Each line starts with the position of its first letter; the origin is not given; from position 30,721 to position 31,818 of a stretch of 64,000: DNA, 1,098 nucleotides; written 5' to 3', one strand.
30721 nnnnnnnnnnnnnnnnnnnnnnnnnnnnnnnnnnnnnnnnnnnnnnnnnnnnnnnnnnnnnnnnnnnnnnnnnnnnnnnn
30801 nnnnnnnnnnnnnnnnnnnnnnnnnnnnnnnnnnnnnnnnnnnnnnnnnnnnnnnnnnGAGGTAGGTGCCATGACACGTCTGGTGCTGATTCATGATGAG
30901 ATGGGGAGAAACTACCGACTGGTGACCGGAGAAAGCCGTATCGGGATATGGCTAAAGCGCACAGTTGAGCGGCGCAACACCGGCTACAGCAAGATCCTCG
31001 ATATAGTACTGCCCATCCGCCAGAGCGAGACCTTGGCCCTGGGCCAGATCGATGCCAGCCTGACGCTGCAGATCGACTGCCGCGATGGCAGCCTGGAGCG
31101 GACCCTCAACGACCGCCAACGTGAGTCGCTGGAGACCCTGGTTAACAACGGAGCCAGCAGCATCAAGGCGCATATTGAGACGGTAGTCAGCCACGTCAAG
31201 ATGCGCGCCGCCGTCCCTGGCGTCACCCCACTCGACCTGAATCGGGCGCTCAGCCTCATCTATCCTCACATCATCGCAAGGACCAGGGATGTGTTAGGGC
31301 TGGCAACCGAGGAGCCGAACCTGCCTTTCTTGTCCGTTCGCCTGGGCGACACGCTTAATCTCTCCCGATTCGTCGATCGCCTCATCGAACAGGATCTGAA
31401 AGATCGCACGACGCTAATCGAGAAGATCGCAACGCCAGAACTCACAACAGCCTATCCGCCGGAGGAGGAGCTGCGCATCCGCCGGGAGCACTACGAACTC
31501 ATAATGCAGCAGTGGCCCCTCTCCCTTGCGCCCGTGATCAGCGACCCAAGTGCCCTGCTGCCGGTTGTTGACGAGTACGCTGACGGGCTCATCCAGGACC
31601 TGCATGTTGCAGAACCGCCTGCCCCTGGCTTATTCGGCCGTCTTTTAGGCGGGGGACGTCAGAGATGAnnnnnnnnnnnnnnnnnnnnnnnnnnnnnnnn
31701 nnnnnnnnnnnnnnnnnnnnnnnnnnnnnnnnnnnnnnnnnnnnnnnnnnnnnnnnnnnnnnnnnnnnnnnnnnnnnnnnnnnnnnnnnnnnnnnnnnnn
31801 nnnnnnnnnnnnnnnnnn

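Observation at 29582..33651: AT-richer four-gene cassette (xHH nuclease-like, membrane protein, unknown protein, HerA/FtsK-like ATPase) with its own consensus promoter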

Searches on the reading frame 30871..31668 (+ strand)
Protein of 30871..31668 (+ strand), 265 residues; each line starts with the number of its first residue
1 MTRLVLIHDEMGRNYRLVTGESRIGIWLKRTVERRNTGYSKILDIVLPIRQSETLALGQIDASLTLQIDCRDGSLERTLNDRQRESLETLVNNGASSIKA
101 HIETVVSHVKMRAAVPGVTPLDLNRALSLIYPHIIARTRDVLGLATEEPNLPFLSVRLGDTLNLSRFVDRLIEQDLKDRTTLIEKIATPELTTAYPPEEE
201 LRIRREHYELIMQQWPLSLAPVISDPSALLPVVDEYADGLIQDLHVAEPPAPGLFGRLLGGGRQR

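Call 5: search_protein_families(library=pfam, proteins=[window:30871-31668:+], max_evalue=1)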
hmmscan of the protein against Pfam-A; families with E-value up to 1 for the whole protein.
window:30871-31668:+ (265 aa): 0 families

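Call 6: search_protein_families(library=padloc, proteins=[window:30871-31668:+], max_evalue=1)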
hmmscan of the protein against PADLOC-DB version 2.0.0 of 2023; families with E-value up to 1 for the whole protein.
window:30871-31668:+ (265 aa): 0 families

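Call 7: search_protein_families(library=ncbifam, proteins=[window:30871-31668:+], max_evalue=1)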
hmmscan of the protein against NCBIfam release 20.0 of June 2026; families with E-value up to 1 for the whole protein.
window:30871-31668:+ (265 aa): 0 families

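Call 12: search_solved_structures(query=window:30871-31668:+, max_evalue=10)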
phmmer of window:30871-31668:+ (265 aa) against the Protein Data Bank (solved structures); distinct sequences matched with E-value up to 10: 1.
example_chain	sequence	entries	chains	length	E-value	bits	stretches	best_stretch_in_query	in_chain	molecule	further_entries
9evs_1i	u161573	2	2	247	0.18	14.7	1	80-144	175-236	mL40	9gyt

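Call 25: find_homologous_proteins(query=A2, max_evalue=0.001)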
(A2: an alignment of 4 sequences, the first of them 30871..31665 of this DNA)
Query A2 (4 sequences) (265 aa, profile of the alignment): 11 proteins with E <= 0.001 among 8000 candidates.
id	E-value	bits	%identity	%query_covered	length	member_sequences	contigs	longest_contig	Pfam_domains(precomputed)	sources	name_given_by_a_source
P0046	6.4e-151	519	55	98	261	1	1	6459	-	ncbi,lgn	-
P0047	5.4e-149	513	100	100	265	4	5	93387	-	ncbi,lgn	-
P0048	1.3e-148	512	56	98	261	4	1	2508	-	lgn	-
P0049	1.1e-135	469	88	95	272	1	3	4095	-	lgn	-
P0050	4.6e-123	428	52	98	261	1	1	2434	-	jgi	-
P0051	1.4e-101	357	52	79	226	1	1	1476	-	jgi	-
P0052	5.3e-94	332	45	98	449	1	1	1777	-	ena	-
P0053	2.6e-91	324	50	98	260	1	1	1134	-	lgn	-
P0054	4.8e-81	290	51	100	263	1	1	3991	-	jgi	jgi:hypothetical protein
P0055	2.4e-60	222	35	98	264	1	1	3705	-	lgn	-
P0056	1.2e-52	197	38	85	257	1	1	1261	-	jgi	jgi:hypothetical protein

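Call 26: find_encoding_contigs(protein=P0047, flank=3000, max_places=5)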
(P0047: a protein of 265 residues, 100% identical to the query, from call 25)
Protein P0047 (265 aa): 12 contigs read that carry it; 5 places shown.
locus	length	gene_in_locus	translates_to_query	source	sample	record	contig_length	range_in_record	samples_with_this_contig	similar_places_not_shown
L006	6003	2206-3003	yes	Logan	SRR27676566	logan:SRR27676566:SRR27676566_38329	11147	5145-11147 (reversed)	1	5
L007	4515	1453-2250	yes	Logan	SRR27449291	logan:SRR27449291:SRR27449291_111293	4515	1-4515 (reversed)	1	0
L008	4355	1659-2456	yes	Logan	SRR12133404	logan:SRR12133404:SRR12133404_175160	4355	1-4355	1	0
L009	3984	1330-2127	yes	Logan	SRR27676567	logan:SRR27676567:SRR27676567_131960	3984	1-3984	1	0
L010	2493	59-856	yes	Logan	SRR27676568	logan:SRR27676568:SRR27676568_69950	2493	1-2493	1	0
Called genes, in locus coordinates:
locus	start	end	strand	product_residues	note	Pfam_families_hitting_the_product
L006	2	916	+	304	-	?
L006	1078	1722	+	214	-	-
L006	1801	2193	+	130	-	-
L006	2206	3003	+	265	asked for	-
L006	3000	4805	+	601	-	PF01935:DUF87, PF05872:HerA_C (faint)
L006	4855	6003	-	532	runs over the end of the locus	PF00239:Resolvase, PF07508:Recombinase, PF13408:Zn_ribbon_recom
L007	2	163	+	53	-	?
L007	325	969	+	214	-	-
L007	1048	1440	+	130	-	-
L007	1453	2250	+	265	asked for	-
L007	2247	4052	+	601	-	PF01935:DUF87, PF05872:HerA_C (faint)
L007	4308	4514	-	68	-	?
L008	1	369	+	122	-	?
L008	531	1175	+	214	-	-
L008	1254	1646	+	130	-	-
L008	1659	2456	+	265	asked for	-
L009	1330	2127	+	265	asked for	-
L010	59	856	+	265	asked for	-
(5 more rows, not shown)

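Call 27: find_encoding_contigs(protein=P0055, flank=5000, max_places=3)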
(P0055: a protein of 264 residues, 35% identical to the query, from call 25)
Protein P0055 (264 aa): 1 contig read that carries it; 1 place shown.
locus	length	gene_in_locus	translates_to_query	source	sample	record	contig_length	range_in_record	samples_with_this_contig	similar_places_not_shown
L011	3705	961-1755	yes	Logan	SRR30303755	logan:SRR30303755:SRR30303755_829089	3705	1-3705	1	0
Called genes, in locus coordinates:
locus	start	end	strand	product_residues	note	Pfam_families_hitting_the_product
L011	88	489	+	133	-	PF01844:HNH (weak)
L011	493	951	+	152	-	-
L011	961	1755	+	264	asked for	-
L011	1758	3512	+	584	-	PF01935:DUF87, PF05872:HerA_C (faint)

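Call 42: predict_structure(alignment_id=A4)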
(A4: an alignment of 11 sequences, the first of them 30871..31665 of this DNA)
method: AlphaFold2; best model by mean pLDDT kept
length: 265 residues; sequences in the alignment: 11
mean_pLDDT: 80.0   pTM: 0.71
mean pLDDT of the five models: 80.0, 77.9, 77.7, 75.9, 74.0
residues with pLDDT >= 90: 100; 70-90: 97; 50-70: 52; < 50: 16
segments of 3 or more residues with pLDDT < 50: 218-223, 259-265
pLDDT, mean of each block of 10 residues (from residue 1): 90 88 82 73 93 88 94 87 95 95 91 76 81 94 93 95 73 69 64 66 74 54 65 88 85 50 37
secondary structure, 60 per line:
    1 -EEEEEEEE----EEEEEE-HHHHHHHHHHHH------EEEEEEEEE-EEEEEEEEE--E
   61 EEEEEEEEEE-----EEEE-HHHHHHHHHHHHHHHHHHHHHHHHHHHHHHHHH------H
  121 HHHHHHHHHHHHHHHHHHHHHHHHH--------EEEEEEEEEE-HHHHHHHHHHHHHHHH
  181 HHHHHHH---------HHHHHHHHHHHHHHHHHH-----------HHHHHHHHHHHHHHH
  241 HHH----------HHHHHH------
elements in order: E2-9 E14-19 H21-32 E39-47 E49-57 E60-70 E76-79 H81-113 H120-145 E154-163 H165-187 H197-214 H226-243 H254-259

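Call 45: fold_search(model_id=the predicted structure, library=pdb)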
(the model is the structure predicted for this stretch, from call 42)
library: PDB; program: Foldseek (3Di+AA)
matches with E <= 10: 330; with E <= 0.001: 0
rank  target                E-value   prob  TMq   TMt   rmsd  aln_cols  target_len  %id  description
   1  9r68_I                4.2e-02  0.12  0.16  0.08  28.3       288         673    9  CPS secretion pathway Wza-Wzc_C1 (Conf 2) (released 2026-03-04)
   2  9r64_I                9.9e-02  0.05  0.12  0.06  27.1       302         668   10  CPS secretion pathway Wza-Wzc_C1 (Conf 0) (released 2026-03-04)
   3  9x1l_G                1.1e-01  0.04  0.10  0.08  25.1       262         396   10  The cryo-EM structure of HerA-NurA complex with AMPPNP from Thermococcus kodakarensis (released 2026-02-04)
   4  4zy8_D                1.4e-01  0.09  0.11  0.18  20.2       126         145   10  K. lactis Lst4 longin domain (released 2016-04-13)
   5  8a52_A                1.5e-01  0.05  0.12  0.10  29.3       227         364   14  Crystal structure of a chimeric LOV-Histidine kinase SB2F1 (asymmetrical variant, trigonal form with long c-axis) (released 2023-12-27)
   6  3tai_B                2.2e-01  0.09  0.16  0.11  19.1       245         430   13  Crystal structure of NurA (released 2011-11-23)
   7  7mgc_B                2.2e-01  0.05  0.08  0.09  15.8        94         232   13  Concanavalin A bound to a DNA glycoconjugate, G(Man-T)AC (released 2021-06-16)
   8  3taz_A                2.7e-01  0.04  0.10  0.07  27.4       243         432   10  Crystal structure of NurA bound to dAMP and manganese (released 2011-11-23)
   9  8tul_A                2.9e-01  0.03  0.10  0.09  28.3       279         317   13  Cryo-EM structure of the human MRS2 magnesium channel under Mg2+ condition (released 2023-09-13)
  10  2p37_C                3.2e-01  0.04  0.08  0.09  15.0        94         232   12  Crystal structure of a lectin from Canavalia maritima seeds (CML) in complex with man1-3man-OMe (released 2007-11-06)
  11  7mgb_C                3.7e-01  0.04  0.07  0.09  15.8        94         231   13  Concanavalin A bound to a DNA glycoconjugate, A(Man-T)AT (released 2021-06-16)
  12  4k1y_A                3.7e-01  0.04  0.08  0.08  15.9        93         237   14  Crystal structure of Canavalia boliviana lectin in complex with Man1-3Man-OMe (released 2014-04-09)
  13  6tps_P                3.7e-01  0.03  0.12  0.07  31.8       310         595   14  early intermediate RNA Polymerase I Pre-initiation complex - eiPIC (released 2020-03-18)
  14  9q9h_B                3.9e-01  0.06  0.16  0.10  24.3       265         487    9  Cryo-EM structure of human Mre11-Rad50 complex bound to DNA (released 2025-10-01)
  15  5z5p_B                3.9e-01  0.04  0.07  0.09  14.9        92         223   13  Crystal structure of ConA-R3M (released 2018-11-07)
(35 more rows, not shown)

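Call 46: search_solved_structures(query=A4, max_evalue=10)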
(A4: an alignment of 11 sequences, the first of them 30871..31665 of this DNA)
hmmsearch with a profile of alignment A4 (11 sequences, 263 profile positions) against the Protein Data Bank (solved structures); distinct sequences matched with E-value up to 10: 2.
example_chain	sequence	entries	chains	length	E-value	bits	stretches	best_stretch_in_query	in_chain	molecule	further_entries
9evs_1i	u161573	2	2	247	0.1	15.1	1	80-147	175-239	mL40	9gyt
6xyw_AF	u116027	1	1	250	1.8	11.1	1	81-147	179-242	At4g05400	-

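Call 66: fold_search(model_id=the predicted structure, library=viral)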
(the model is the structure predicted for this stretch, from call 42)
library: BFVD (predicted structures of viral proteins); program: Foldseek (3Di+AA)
matches with E <= 10: 371; with E <= 0.001: 0
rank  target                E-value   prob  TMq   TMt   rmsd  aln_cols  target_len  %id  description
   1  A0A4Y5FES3            2.7e-02  0.13  0.12  0.15  16.5       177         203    9  Uncharacterized protein [Lactobacillus phage 521B]
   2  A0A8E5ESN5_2          2.7e-01  0.23  0.19  0.07  16.8       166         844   12  Protein ORF131 [Anguillid herpesvirus 1]
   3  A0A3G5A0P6            2.7e-01  0.14  0.18  0.21  22.9       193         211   12  Uncharacterized protein [Harvfovirus sp.]
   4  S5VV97                2.7e-01  0.11  0.18  0.16  22.2       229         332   12  Uncharacterized protein [Pseudomonas phage PaBG]
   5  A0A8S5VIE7            2.8e-01  0.06  0.17  0.08  32.0       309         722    6  Major tail protein [Podoviridae sp. ct9H612]
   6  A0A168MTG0            3.0e-01  0.09  0.14  0.07  26.1       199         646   14  (no name in the UniProt tables at hand)
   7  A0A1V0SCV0            4.1e-01  0.05  0.12  0.12  26.4       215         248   11  Uncharacterized protein [Indivirus ILV1]
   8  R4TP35                4.1e-01  0.02  0.09  0.08  19.3       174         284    9  Uncharacterized protein [Haloarcula californiae tailed virus 1]
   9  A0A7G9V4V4            5.0e-01  0.07  0.10  0.10  13.3       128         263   11  (no name in the UniProt tables at hand)
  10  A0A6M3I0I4            6.0e-01  0.57  0.13  0.28   4.2        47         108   13  (no name in the UniProt tables at hand)
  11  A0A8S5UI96            6.0e-01  0.02  0.09  0.15  18.9       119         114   15  Uncharacterized protein [Myoviridae sp. ctu2j3]
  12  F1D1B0                6.3e-01  0.69  0.13  0.16   3.9        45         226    9  Uncharacterized protein ORF88 [Vibrio phage ICP1]
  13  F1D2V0                6.3e-01  0.57  0.13  0.19   3.7        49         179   16  (no name in the UniProt tables at hand)
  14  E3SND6                6.3e-01  0.11  0.20  0.24  25.8       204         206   10  Predicted protein [Cyanophage NATL1A-7]
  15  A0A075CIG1            6.3e-01  0.05  0.16  0.15  24.5       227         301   10  Leukocyte surface antigen CD47 [Goatpox virus FZ]
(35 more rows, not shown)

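Call 68: find_related_loci(query=A4, collection=metagenome_contigs, flank=8000)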
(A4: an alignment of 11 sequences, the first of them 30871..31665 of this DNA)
Query A4 (265 aa) in metagenome_contigs; peptide patterns used: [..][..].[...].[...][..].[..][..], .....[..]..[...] (x = any residue, [..] = any of these).
83 stretches matched a pattern; 1 encode a relative of the query (tblastn E <= 1e-3); 1 distinct loci.
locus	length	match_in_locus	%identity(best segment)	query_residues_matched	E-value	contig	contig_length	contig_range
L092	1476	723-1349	52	1-209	2e-80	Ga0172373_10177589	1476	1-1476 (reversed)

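Call 69: find_related_loci(query=A4, collection=viral_contigs, flank=8000)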
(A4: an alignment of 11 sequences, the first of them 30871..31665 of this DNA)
Query A4 (265 aa) in viral_contigs; peptide patterns used: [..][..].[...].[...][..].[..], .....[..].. (x = any residue, [..] = any of these).
20 stretches matched a pattern, but none encodes a relative of the query by tblastn (E <= 1e-3).
